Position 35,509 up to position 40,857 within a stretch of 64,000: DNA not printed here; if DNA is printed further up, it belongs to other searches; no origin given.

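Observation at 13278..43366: A 30-kb ECF-sigma/SusCD locus dominated by phosphoesterases: candidate utilisation system for a phosphodiester-linked or phosphorylated glycopolymer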

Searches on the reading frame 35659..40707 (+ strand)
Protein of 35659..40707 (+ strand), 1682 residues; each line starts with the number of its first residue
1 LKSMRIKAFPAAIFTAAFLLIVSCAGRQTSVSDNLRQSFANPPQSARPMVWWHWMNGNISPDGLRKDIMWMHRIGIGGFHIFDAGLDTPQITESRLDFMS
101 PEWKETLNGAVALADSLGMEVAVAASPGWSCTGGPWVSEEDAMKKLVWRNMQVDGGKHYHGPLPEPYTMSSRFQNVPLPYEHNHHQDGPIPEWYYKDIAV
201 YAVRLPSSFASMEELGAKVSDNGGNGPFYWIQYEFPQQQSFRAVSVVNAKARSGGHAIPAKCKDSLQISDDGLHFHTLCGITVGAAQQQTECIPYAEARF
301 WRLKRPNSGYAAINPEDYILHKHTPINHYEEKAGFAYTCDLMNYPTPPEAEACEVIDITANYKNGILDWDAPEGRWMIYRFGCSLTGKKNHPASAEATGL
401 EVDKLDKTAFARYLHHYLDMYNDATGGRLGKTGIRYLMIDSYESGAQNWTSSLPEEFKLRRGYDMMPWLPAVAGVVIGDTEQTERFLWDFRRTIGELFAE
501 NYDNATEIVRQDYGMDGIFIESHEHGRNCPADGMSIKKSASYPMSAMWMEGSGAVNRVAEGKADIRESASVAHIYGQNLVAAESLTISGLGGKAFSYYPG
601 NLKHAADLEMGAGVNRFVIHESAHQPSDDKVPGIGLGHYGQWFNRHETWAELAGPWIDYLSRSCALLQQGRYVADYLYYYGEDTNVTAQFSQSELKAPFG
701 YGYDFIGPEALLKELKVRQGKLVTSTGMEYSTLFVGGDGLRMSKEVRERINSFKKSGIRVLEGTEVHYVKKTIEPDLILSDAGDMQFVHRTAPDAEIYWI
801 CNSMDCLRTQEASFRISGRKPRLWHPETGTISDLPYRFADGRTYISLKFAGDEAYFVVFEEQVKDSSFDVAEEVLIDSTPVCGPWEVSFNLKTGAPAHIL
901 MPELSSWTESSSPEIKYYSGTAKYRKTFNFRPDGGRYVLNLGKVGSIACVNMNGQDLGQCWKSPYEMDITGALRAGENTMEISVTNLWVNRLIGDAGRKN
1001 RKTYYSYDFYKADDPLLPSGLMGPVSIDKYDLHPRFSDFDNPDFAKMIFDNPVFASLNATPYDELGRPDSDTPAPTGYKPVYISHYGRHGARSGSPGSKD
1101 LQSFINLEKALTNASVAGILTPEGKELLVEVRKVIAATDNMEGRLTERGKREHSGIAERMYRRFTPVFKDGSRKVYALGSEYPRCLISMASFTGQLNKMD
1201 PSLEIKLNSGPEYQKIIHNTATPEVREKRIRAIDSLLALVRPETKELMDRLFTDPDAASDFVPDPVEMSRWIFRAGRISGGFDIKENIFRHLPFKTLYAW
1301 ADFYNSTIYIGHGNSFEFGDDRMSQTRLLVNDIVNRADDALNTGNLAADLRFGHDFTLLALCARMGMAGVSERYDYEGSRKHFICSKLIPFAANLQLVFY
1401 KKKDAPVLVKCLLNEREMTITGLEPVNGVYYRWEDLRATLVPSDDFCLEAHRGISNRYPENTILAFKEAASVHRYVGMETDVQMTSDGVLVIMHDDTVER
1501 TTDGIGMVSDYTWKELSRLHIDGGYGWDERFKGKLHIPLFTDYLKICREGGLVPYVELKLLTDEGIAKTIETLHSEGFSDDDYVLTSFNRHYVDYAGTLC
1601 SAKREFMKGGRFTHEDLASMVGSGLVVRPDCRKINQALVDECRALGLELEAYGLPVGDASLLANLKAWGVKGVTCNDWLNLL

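Call 4: search_protein_families(library=pfam, proteins=[window:35659-40707:+], max_evalue=0.01)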
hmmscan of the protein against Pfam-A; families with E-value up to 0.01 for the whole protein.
window:35659-40707:+ (1682 aa): 5 families
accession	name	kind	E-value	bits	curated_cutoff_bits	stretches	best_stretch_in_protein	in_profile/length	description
PF17132.9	Glyco_hydro_106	-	1.4e-268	893.8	29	2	41-761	2-623/743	alpha-L-rhamnosidase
PF03009.23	GDPD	-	1.4e-26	94.5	23.6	1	1451-1572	1-122/244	Glycerophosphoryl diester phosphodiesterase family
PF22666.2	Glyco_hydro_2_N2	-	2.9e-05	24.6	27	1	922-988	50-121/167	Glycosyl hydrolase 2 galactose-binding domain-like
PF00328.27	His_Phos_2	-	0.00032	20.6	23.6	0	1088-1193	10-113/354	Histidine phosphatase superfamily (branch 2)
PF02837.24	Glyco_hydro_2_N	-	0.0019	18.6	28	1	908-998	53-147/169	Glycosyl hydrolases family 2, sugar binding domain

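Call 8: find_homologous_proteins(query=window:35668-40707:+)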
Query window:35668-40707:+ (1679 aa): 6078 proteins with E <= 0.001 among 8000 candidates; the best 120 are listed.
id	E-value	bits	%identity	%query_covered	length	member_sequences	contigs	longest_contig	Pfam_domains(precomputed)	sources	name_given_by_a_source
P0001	0.0e+0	3662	91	100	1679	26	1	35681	PF17132.10,PF22666.3,PF03009.24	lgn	-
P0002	0.0e+0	2700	69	98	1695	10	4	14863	PF17132.10,PF22666.3,PF03009.24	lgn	-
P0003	0.0e+0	2262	59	100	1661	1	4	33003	PF17132.10,PF00328.28,PF22666.3,PF03009.24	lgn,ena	-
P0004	0.0e+0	2250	59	100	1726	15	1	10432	PF00754.32,PF17132.10,PF22633.4,PF00328.28,PF22666.3,PF03009.24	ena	-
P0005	0.0e+0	2144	71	78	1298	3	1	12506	PF17132.10,PF03009.24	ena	-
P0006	0.0e+0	1843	57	84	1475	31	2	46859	PF00754.32,PF17132.10,PF22633.4,PF00328.28,PF22666.3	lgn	-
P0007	0.0e+0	1843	56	84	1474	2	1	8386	PF00754.32,PF17132.10,PF00328.28,PF22666.3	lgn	-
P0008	0.0e+0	1613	65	61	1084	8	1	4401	PF17132.10,PF22666.3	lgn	-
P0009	0.0e+0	1586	42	60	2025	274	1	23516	PF00754.32,PF17132.10,PF22666.3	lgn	-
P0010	0.0e+0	1518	63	60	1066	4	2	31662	PF00754.32,PF17132.10,PF22633.4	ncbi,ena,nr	ncbi:MAG: hypothetical protein IKZ60_07705 [Bacteroidales bacterium]|nr:hypothetical protein [Bacter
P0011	0.0e+0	1517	64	60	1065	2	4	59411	PF00754.32,PF17132.10,PF22633.4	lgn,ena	-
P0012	0.0e+0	1498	63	60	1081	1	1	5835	PF17132.10,PF22633.4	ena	-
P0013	0.0e+0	1495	62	60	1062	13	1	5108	PF17132.10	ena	-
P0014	0.0e+0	1487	62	60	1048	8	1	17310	PF00754.32,PF17132.10,PF22633.4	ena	-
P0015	0.0e+0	1487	62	60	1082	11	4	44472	PF17132.10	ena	-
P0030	0.0e+0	1360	52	59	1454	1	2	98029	PF00754.32,PF17132.10,PF00328.28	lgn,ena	-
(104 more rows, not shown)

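Call 9: find_encoding_contigs(protein=P0001, flank=10000, max_places=3)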
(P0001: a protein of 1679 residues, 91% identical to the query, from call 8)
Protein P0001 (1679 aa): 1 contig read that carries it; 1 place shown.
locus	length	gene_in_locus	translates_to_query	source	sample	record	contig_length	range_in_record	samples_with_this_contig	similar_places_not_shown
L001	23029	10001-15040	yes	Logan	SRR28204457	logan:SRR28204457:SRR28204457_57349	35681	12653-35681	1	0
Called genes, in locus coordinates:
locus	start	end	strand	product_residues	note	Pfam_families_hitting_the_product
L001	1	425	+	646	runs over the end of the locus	-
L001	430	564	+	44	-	-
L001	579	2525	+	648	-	-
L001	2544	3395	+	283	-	PF03372:Exo_endo_phos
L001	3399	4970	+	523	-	-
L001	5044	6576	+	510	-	PF18942:DUF5689 (faint)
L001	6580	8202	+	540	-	PF13088:BNR_2, PF03372:Exo_endo_phos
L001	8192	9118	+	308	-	PF03372:Exo_endo_phos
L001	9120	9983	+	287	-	PF16255:Lipase_GDSL_lke, PF13472:Lipase_GDSL_2 (weak)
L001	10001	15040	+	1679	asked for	PF17132:Glyco_hydro_106, PF22666:Glyco_hydro_2_N2 (weak), PF03009:GDPD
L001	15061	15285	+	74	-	-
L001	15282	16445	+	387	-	PF00375:SDF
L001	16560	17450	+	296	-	PF10543:ORF6N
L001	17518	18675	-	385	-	PF00149:Metallophos, PF12850:Metallophos_2 (weak)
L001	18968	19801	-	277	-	PF13350:Y_phosphatase3, PF22784:PTP-SAK (faint)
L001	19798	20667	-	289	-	PF01636:APH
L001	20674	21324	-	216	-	PF11967:RecO_N (weak), PF02565:RecO_C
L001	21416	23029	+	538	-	?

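Call 10: find_encoding_contigs(protein=P0003, flank=10000, max_places=3)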
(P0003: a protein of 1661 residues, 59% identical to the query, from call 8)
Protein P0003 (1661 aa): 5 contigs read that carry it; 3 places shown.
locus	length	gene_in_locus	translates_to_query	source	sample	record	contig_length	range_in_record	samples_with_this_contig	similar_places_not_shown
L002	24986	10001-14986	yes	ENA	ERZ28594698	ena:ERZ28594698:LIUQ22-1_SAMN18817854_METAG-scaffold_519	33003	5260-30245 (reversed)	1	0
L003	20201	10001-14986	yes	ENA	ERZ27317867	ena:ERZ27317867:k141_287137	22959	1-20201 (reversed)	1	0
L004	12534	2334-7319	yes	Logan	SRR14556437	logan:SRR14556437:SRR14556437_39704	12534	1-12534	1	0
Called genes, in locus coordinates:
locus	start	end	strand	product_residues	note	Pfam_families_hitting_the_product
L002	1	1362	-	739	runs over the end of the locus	-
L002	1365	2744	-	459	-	PF02368:Big_2 (weak), PF20578:aBig_2 (faint), PF26182:Ig_NUP210_5th (faint), PF02368:Big_2, PF26918:Ig_Eae (weak), PF02368:Big_2, PF26918:Ig_Eae (weak), PF02368:Big_2, +2 more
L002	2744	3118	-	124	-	-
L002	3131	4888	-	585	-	PF14322:SusD-like_3, PF12771:SusD-like_2 (weak), PF14559:TPR_19 (faint), PF07980:SusD_RagB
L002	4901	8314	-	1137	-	PF07660:STN (weak), PF13620:CarboxypepD_reg, PF13715:CarbopepD_reg_2, PF07715:Plug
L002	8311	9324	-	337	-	PF04773:FecR, PF16344:FecR_C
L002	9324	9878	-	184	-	PF07638:Sigma70_ECF, PF04542:Sigma70_r2, PF08279:HTH_11 (faint), PF08281:Sigma70_r4_2, PF04545:Sigma70_r4 (weak), PF00196:GerE (weak)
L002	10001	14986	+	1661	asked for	PF17132:Glyco_hydro_106, PF22666:Glyco_hydro_2_N2 (weak), PF00328:His_Phos_2 (faint), PF03009:GDPD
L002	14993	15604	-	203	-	PF21176:RecR_HhH, PF02132:RecR_ZnF (weak), PF01751:Toprim, PF13662:Toprim_4, PF21175:RecR_C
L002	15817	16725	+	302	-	PF01544:CorA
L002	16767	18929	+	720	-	PF12971:NAGLU_N, PF05089:NAGLU, PF12972:NAGLU_C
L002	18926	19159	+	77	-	-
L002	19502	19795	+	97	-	-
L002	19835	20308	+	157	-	PF08211:dCMP_cyt_deam_2, PF00383:dCMP_cyt_deam_1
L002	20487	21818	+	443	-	PF03486:HI0933_like, PF22780:HI0933_like_1st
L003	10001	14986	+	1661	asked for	PF17132:Glyco_hydro_106, PF22666:Glyco_hydro_2_N2 (weak), PF00328:His_Phos_2 (faint), PF03009:GDPD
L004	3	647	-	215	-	?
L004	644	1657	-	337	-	PF04773:FecR, PF16344:FecR_C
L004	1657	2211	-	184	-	PF07638:Sigma70_ECF, PF04542:Sigma70_r2, PF08279:HTH_11 (faint), PF08281:Sigma70_r4_2, PF04545:Sigma70_r4 (weak), PF00196:GerE (weak)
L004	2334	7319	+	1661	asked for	PF17132:Glyco_hydro_106, PF22666:Glyco_hydro_2_N2 (weak), PF00328:His_Phos_2 (faint), PF03009:GDPD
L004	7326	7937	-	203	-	PF21176:RecR_HhH, PF02132:RecR_ZnF (weak), PF01751:Toprim, PF13662:Toprim_4, PF21175:RecR_C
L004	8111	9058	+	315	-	PF01544:CorA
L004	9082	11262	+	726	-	PF12971:NAGLU_N, PF05089:NAGLU, PF12972:NAGLU_C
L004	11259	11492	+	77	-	-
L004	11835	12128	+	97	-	-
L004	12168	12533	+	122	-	?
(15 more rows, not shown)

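Call 11: find_encoding_contigs(protein=P0006, flank=10000, max_places=2)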
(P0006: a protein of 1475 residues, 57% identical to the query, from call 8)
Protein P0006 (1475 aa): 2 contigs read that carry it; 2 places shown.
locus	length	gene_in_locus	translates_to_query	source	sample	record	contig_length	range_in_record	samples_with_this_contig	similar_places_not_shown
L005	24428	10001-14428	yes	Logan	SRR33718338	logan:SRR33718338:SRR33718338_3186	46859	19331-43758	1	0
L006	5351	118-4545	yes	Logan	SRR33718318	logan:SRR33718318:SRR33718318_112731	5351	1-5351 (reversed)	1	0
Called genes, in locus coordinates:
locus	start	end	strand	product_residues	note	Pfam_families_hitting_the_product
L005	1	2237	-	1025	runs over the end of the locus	PF13620:CarboxypepD_reg (weak), PF13715:CarbopepD_reg_2, PF07715:Plug, PF00593:TonB_dep_Rec_b-barrel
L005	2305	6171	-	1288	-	PF07494:Reg_prop (faint), PF07495:Y_Y_Y, PF00512:HisKA, PF02518:HATPase_c, PF00072:Response_reg, PF12833:HTH_18, PF00165:HTH_AraC (weak)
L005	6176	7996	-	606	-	PF18952:DUF5696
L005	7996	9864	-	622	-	PF01301:Glyco_hydro_35, PF02449:Glyco_hydro_42, PF21317:BetaGal_ABD_1, PF21467:BetaGal_gal-bd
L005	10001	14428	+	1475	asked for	PF17132:Glyco_hydro_106, PF00754:F5_F8_type_C (faint), PF22633:F5_F8_type_C_2 (faint), PF17132:Glyco_hydro_106, PF22666:Glyco_hydro_2_N2 (faint), PF00328:His_Phos_2 (faint)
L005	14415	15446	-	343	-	PF03372:Exo_endo_phos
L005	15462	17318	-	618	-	-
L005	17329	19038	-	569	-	PF16371:MetallophosN, PF00149:Metallophos, PF16370:MetallophosC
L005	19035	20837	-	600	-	PF14322:SusD-like_3, PF07980:SusD_RagB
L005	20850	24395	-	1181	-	PF13620:CarboxypepD_reg, PF13715:CarbopepD_reg_2, PF07715:Plug, PF00593:TonB_dep_Rec_b-barrel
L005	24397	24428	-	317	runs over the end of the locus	PF04773:FecR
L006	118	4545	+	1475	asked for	PF17132:Glyco_hydro_106, PF00754:F5_F8_type_C (faint), PF22633:F5_F8_type_C_2 (faint), PF17132:Glyco_hydro_106, PF22666:Glyco_hydro_2_N2 (faint), PF00328:His_Phos_2 (faint)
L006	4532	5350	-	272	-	?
